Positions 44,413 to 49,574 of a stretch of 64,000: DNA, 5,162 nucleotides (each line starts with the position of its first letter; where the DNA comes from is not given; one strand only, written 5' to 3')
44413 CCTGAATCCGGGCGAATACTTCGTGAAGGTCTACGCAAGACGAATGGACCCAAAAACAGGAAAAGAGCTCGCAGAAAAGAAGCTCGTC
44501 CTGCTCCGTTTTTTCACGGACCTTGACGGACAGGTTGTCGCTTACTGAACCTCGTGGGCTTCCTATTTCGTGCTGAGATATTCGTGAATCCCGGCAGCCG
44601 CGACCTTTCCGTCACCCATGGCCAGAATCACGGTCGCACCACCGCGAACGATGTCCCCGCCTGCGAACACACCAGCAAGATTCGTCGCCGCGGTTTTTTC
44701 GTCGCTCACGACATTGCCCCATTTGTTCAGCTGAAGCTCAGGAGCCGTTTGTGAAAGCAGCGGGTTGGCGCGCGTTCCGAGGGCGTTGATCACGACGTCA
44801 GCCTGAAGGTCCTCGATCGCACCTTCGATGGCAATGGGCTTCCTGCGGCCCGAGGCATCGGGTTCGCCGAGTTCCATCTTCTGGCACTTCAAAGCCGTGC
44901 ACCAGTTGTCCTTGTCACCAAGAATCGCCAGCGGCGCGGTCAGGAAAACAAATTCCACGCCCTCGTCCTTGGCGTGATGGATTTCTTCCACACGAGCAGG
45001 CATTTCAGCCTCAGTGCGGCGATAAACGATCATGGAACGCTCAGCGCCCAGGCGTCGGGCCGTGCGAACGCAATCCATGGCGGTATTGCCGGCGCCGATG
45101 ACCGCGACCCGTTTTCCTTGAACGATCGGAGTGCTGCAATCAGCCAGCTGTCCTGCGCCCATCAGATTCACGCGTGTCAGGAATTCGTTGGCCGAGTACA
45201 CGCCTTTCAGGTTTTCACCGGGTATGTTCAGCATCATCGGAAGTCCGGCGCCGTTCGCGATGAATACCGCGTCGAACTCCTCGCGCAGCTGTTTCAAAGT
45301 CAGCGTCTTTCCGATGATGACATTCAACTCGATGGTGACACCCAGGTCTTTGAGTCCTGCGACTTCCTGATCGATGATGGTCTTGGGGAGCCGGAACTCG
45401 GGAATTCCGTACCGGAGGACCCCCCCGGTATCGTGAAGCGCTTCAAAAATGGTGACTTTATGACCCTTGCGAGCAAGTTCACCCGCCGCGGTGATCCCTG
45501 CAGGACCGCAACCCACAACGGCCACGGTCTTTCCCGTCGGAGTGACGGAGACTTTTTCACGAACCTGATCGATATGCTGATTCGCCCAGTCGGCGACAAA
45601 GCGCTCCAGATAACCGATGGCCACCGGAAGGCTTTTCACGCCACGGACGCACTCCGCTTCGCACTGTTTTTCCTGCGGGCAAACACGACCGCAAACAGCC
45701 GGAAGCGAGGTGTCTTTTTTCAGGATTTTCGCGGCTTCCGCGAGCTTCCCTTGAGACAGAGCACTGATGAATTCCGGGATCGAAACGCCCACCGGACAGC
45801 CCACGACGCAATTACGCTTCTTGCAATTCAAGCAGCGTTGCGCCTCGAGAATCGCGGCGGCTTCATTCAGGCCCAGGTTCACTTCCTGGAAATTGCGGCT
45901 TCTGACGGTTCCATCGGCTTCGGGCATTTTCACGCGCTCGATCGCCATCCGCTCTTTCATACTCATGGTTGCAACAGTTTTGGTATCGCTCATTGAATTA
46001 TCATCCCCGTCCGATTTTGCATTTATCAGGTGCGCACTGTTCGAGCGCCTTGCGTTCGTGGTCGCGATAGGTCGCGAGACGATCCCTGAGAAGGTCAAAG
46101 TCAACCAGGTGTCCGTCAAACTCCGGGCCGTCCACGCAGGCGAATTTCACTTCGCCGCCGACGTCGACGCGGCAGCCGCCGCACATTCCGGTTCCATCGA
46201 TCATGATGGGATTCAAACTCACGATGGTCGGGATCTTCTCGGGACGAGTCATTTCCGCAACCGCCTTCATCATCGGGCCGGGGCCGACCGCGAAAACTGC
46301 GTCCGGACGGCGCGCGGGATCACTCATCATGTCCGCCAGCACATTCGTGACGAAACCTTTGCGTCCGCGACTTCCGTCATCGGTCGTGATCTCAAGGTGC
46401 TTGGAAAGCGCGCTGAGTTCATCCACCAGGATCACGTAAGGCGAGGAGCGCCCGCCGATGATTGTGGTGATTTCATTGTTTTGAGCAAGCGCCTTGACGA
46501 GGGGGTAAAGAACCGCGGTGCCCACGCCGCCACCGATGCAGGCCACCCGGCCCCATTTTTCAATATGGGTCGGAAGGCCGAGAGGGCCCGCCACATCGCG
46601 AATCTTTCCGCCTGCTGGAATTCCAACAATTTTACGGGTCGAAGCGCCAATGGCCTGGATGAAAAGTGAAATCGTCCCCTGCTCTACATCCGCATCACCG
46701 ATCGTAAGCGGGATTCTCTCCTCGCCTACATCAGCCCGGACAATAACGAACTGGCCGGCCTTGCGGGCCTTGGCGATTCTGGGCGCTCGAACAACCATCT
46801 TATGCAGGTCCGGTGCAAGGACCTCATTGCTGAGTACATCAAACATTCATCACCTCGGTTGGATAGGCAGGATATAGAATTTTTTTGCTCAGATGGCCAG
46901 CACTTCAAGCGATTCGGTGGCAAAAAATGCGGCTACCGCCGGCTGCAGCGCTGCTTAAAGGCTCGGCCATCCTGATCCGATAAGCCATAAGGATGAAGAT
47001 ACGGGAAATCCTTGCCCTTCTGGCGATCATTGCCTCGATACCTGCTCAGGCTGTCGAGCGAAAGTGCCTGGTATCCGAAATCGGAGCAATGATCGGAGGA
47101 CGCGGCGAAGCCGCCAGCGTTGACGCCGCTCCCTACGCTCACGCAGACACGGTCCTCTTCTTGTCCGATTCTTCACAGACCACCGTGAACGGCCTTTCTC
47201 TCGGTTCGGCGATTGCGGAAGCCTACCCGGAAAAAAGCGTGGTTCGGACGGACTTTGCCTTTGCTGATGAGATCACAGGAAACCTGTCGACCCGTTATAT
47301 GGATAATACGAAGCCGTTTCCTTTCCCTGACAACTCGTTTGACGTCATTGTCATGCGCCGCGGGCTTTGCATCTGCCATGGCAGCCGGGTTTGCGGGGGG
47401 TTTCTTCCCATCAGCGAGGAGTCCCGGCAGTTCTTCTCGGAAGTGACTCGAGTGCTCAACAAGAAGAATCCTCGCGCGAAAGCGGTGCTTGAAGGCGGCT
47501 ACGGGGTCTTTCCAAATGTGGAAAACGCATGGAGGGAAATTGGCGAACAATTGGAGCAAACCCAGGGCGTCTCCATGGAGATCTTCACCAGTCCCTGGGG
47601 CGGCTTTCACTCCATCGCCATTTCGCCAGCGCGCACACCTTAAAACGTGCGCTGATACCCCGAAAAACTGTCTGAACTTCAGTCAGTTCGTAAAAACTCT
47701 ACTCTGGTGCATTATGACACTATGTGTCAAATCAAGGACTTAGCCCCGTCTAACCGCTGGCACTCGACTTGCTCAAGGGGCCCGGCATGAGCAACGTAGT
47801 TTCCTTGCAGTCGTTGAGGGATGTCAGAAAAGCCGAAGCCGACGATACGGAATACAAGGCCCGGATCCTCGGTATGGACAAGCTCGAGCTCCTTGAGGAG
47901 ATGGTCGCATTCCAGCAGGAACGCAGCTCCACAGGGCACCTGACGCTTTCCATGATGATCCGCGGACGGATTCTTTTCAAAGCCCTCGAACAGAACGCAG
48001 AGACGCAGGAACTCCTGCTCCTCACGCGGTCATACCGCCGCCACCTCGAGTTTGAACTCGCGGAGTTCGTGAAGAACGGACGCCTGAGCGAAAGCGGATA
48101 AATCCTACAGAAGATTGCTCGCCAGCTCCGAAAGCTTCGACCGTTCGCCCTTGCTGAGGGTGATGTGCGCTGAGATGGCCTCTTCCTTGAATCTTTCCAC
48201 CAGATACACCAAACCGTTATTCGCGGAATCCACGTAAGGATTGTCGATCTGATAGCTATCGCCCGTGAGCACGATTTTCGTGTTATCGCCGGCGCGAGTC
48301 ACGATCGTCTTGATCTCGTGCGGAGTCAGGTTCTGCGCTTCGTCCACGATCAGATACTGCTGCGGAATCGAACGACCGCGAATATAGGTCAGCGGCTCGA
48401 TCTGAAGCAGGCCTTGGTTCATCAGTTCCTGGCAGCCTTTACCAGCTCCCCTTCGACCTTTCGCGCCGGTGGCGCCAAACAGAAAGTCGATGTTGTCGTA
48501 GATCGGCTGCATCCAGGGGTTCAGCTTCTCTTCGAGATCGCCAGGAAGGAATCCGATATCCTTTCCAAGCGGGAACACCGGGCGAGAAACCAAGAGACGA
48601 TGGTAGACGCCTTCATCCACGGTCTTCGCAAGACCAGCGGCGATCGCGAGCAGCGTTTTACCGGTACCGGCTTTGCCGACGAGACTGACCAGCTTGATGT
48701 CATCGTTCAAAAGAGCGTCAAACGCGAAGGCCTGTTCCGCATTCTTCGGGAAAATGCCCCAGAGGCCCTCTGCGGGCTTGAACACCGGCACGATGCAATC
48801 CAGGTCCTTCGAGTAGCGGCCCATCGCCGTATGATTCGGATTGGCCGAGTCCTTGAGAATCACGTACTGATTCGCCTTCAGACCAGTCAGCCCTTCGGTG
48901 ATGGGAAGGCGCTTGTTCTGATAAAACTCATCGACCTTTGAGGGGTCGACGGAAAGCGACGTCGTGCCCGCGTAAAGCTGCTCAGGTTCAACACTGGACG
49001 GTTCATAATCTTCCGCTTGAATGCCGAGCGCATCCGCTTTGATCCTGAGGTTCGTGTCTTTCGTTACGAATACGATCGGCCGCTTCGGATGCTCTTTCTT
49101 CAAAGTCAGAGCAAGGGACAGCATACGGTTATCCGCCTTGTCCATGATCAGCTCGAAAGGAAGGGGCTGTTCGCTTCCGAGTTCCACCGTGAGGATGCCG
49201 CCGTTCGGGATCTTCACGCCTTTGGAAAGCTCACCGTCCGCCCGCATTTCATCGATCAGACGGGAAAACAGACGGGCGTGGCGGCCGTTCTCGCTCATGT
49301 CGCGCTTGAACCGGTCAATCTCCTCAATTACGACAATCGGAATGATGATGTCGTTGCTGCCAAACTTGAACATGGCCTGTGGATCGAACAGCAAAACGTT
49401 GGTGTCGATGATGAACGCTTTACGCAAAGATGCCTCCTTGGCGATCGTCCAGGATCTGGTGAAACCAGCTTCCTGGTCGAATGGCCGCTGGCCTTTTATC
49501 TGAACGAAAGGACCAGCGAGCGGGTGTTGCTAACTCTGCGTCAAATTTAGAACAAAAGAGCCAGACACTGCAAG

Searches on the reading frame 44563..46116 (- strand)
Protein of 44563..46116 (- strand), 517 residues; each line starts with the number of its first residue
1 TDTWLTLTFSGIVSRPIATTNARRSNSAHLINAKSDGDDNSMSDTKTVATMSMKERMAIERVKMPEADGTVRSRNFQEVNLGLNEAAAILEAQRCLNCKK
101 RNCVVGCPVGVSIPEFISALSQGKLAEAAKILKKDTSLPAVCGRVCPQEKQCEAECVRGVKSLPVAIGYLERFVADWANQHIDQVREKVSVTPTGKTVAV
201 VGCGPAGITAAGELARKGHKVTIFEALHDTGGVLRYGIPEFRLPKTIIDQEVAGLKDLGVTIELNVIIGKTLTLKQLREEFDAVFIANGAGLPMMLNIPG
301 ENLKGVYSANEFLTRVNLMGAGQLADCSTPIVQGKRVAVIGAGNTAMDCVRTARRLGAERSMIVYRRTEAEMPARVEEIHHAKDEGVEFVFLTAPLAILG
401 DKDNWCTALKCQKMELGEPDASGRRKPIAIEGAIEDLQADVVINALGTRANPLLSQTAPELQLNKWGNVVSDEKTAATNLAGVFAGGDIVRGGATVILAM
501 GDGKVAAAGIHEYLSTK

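Call 19: search_protein_families(library=pfam, proteins=[window:44563-46116:-], max_evalue=0.01)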
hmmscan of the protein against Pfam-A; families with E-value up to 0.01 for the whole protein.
window:44563-46116:- (517 aa): 18 families
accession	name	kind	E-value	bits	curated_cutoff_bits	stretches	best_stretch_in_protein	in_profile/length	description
PF14691.11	Fer4_20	-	1e-40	138.5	25.8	1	72-180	1-110/113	Dihydroprymidine dehydrogenase domain II, 4Fe-4S cluster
PF07992.20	Pyr_redox_2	-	3.9e-33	115.6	26.1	1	197-503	2-291/291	Pyridine nucleotide-disulphide oxidoreductase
PF00070.33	Pyr_redox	-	1e-11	45.6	22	2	336-404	1-72/82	Pyridine nucleotide-disulphide oxidoreductase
PF13738.12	Pyr_redox_3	-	1.5e-08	34.7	30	0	200-225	2-28/305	Pyridine nucleotide-disulphide oxidoreductase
PF13450.12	NAD_binding_8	-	2.8e-07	31.1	21.9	1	200-234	1-35/68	NAD(P)-binding Rossmann-like domain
PF01262.27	AlaDh_PNT_C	-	1.5e-05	24.9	23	0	325-366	19-60/214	Alanine dehydrogenase/PNT, C-terminal domain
PF12831.13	FAD_oxidored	-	1.9e-05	24.6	27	1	198-234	2-38/416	FAD dependent oxidoreductase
PF01946.23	Thi4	-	4.3e-05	23.3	26.2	1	197-251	19-72/235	Thi4 family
PF03486.20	HI0933_like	-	6e-05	23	50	1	197-231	2-36/244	HI0933-like protein Rossmann domain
PF02826.25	2-Hacid_dh_C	-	9.3e-05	22.3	25.1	0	330-373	32-73/178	D-isomer specific 2-hydroxyacid dehydrogenase, NAD binding domain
PF01266.30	DAO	-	0.00017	21.7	27.9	1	198-229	2-33/353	FAD dependent oxidoreductase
PF01494.25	FAD_binding_3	-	0.00019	21.2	22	1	197-230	3-36/349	FAD binding domain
PF00890.30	FAD_binding_2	-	0.00038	20.2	20.4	1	198-233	2-37/414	FAD binding domain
PF01134.28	GIDA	-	0.00061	19.4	22.1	1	198-229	2-33/391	Glucose inhibited division protein A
PF01593.30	Amino_oxidase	-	0.00066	19.5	19.8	1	206-232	2-28/443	Flavin containing amine oxidoreductase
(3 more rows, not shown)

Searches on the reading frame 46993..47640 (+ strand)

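Call 19: search_protein_families(library=pfam, proteins=[window:46993-47640:+], max_evalue=0.01)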
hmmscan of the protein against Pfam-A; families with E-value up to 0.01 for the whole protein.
window:46993-47640:+ (216 aa): 1 family
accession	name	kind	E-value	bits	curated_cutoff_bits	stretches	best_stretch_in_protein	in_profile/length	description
PF08241.18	Methyltransf_11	-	0.00095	20.2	21.2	1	104-157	50-89/95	Methyltransferase domain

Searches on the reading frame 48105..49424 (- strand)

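Call 19: search_protein_families(library=pfam, proteins=[window:48105-49424:-], max_evalue=0.01)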
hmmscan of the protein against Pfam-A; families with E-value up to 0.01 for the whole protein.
window:48105-49424:- (439 aa): 7 families
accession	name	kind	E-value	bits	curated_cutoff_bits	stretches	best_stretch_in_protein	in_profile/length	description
PF02562.22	PhoH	-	1.1e-48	165.9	27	1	224-425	2-188/205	PhoH-like protein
PF13638.12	PIN_4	-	6.2e-35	120.8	21.9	1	4-141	1-132/132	PIN domain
PF13604.12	AAA_30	-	2.3e-09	37.7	27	2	354-393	88-128/191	AAA domain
PF13401.12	AAA_22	-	2.7e-05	24.9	27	1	245-389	7-123/130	AAA domain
PF13245.12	AAA_19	-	4.5e-05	24.1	25.1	1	350-393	86-129/134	AAA domain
PF00004.35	AAA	-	0.0011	19.8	21.2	0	29-62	59-94/131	ATPase family associated with various cellular activities (AAA)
PF01443.25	Viral_helicase1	-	0.0092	16.2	21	0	355-397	60-101/228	Viral superfamily 1 RNA helicase core domain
